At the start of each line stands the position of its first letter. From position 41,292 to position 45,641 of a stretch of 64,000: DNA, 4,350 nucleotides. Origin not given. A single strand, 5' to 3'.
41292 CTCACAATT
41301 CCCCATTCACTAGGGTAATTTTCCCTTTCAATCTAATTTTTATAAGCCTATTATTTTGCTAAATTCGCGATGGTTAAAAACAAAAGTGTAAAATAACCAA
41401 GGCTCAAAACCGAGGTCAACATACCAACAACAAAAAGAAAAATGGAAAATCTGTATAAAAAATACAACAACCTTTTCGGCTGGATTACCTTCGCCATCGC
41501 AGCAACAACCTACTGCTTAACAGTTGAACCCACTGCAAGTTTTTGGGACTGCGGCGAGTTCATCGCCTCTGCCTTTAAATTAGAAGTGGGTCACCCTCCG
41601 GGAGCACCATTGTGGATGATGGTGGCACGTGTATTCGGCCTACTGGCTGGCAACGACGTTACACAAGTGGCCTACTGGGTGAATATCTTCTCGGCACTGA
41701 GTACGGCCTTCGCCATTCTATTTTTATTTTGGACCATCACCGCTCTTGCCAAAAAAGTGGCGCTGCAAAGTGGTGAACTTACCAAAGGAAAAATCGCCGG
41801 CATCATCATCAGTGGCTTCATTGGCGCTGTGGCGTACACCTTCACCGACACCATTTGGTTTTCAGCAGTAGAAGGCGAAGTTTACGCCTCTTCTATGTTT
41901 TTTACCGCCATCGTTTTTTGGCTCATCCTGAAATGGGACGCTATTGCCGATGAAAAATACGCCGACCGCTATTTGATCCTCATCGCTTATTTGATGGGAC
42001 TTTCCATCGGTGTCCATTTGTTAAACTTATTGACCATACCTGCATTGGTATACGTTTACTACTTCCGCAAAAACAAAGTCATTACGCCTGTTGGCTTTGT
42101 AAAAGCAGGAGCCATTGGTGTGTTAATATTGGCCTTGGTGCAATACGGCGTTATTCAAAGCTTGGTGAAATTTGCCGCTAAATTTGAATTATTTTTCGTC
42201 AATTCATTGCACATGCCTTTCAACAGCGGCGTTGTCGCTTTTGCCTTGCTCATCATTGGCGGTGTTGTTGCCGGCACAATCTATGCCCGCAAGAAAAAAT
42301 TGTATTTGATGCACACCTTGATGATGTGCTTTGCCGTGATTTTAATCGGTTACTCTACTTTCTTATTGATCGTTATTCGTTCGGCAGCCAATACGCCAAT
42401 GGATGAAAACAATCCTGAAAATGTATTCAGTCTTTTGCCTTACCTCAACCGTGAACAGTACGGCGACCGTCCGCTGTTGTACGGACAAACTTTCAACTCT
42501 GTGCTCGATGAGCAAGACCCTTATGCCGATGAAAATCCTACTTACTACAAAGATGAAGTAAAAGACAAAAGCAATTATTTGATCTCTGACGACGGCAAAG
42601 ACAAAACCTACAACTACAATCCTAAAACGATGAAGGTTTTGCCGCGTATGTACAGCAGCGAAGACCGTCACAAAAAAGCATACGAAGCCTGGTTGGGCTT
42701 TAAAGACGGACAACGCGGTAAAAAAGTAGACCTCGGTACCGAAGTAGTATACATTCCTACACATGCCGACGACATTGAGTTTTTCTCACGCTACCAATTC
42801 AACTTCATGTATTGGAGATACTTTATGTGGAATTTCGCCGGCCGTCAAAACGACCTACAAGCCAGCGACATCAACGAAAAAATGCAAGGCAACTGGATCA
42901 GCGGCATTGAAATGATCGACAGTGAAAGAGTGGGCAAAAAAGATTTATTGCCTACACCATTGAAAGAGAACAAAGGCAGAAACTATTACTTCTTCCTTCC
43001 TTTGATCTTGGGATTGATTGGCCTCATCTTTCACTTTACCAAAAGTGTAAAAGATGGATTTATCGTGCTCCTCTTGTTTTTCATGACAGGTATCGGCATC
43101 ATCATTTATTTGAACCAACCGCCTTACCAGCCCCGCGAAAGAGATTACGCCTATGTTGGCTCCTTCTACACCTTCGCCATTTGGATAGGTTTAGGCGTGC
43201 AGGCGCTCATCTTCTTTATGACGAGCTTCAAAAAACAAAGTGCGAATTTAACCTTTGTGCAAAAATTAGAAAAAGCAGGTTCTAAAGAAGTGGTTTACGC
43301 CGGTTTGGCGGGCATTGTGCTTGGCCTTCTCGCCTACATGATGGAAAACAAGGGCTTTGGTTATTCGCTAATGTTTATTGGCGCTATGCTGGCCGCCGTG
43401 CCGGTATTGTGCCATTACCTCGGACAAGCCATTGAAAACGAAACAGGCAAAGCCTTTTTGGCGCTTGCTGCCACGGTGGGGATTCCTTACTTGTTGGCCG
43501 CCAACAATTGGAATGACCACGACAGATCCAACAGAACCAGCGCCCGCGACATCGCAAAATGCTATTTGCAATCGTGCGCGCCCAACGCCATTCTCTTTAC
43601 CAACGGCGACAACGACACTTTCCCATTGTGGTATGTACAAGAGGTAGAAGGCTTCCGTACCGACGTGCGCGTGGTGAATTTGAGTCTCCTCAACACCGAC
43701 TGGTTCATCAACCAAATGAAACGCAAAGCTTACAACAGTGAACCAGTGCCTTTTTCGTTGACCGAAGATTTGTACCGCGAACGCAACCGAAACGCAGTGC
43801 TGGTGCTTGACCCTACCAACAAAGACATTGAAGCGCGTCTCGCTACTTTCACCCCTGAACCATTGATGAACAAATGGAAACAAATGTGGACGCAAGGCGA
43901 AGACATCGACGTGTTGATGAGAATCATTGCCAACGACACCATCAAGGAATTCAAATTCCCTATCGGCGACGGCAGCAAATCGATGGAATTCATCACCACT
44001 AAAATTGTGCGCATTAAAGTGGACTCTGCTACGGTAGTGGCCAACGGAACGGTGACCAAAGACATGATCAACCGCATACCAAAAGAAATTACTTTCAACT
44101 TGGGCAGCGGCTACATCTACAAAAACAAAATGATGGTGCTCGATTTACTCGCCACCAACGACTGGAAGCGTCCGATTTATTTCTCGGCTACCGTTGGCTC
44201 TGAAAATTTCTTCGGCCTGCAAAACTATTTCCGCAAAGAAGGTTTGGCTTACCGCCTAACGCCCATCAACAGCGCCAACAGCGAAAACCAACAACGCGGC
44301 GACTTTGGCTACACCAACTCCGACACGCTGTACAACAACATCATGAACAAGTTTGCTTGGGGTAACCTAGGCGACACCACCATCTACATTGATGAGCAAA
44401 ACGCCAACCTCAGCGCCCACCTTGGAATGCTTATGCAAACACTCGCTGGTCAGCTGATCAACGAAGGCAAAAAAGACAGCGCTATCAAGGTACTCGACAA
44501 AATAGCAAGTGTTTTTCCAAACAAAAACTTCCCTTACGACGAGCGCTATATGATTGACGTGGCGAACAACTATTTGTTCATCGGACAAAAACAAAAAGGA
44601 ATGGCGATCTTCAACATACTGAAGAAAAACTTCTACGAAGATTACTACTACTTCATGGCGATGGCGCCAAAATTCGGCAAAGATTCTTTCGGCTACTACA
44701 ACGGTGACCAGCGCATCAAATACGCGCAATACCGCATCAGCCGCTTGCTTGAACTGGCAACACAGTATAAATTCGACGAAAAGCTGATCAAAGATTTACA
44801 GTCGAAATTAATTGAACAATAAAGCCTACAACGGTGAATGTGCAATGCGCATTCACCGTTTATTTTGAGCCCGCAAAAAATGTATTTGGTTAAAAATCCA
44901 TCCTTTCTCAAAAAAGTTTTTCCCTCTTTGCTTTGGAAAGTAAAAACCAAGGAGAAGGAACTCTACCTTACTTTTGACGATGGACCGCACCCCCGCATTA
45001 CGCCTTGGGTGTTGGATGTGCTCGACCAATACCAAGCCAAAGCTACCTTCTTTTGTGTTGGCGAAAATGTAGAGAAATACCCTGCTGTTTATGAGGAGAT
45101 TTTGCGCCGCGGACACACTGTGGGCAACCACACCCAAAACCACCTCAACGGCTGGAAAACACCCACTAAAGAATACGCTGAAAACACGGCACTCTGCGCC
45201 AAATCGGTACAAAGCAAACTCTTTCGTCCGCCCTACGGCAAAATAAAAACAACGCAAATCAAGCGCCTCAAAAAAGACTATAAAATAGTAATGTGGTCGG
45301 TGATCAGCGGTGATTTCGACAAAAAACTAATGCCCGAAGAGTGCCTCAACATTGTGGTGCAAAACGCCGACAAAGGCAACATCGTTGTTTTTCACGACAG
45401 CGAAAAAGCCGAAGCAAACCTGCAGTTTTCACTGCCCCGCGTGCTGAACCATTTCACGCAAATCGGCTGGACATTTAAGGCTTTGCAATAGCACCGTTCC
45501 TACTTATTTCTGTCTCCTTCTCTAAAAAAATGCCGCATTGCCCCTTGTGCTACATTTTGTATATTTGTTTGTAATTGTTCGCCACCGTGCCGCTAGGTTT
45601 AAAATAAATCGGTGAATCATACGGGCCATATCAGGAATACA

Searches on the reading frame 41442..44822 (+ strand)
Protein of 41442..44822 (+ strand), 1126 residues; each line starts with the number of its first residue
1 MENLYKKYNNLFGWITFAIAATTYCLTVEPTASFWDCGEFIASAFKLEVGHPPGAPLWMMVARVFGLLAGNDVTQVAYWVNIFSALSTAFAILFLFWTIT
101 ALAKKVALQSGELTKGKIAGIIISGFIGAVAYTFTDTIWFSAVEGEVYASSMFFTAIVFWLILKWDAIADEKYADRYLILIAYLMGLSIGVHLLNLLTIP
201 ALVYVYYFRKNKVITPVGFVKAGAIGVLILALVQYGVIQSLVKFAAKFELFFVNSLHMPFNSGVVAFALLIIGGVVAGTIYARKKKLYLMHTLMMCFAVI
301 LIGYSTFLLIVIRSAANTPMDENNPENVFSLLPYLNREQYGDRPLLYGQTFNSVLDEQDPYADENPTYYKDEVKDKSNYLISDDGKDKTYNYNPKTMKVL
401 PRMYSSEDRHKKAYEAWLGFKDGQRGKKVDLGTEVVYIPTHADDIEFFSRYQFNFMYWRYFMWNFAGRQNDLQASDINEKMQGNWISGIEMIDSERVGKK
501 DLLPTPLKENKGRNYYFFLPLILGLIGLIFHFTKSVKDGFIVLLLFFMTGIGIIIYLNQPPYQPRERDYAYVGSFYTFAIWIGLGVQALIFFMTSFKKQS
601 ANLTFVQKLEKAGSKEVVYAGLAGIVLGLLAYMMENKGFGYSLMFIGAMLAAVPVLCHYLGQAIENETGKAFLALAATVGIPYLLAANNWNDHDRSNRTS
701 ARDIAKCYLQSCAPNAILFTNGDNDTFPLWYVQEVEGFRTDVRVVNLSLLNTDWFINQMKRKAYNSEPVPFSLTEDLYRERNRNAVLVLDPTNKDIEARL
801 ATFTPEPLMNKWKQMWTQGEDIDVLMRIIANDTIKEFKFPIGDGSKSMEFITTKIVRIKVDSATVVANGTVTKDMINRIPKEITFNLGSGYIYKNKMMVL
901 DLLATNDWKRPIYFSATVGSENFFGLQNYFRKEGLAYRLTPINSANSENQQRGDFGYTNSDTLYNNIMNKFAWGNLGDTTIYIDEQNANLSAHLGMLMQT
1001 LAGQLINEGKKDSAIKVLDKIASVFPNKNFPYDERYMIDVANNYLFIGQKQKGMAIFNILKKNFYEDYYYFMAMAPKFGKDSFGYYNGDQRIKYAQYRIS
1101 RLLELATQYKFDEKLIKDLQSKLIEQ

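Call 16: search_protein_families(library=pfam, proteins=[window:41442-44822:+], max_evalue=0.001)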
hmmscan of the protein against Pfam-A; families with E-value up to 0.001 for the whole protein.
window:41442-44822:+ (1126 aa): 1 family
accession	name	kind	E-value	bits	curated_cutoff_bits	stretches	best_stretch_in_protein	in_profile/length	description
PF11028.14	TMEM260-like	-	3.8e-72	242.3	24.2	1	36-213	1-177/179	Protein O-mannosyl-transferase TMEM260-like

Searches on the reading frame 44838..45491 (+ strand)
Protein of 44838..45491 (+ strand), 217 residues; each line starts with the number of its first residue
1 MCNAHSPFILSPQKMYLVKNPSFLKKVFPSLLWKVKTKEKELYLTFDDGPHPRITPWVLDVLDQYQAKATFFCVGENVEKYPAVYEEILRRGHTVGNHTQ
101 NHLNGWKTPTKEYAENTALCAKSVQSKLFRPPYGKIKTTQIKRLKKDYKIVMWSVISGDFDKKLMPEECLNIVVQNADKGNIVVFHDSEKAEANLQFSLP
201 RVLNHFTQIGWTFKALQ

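Call 16: search_protein_families(library=pfam, proteins=[window:44838-45491:+], max_evalue=0.001)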
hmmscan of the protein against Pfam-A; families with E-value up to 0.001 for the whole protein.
window:44838-45491:+ (217 aa): 1 family
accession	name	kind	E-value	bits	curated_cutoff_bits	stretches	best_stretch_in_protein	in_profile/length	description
PF01522.26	Polysacc_deac_1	-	5.2e-28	97.9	23.1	1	35-146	2-118/124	Polysaccharide deacetylase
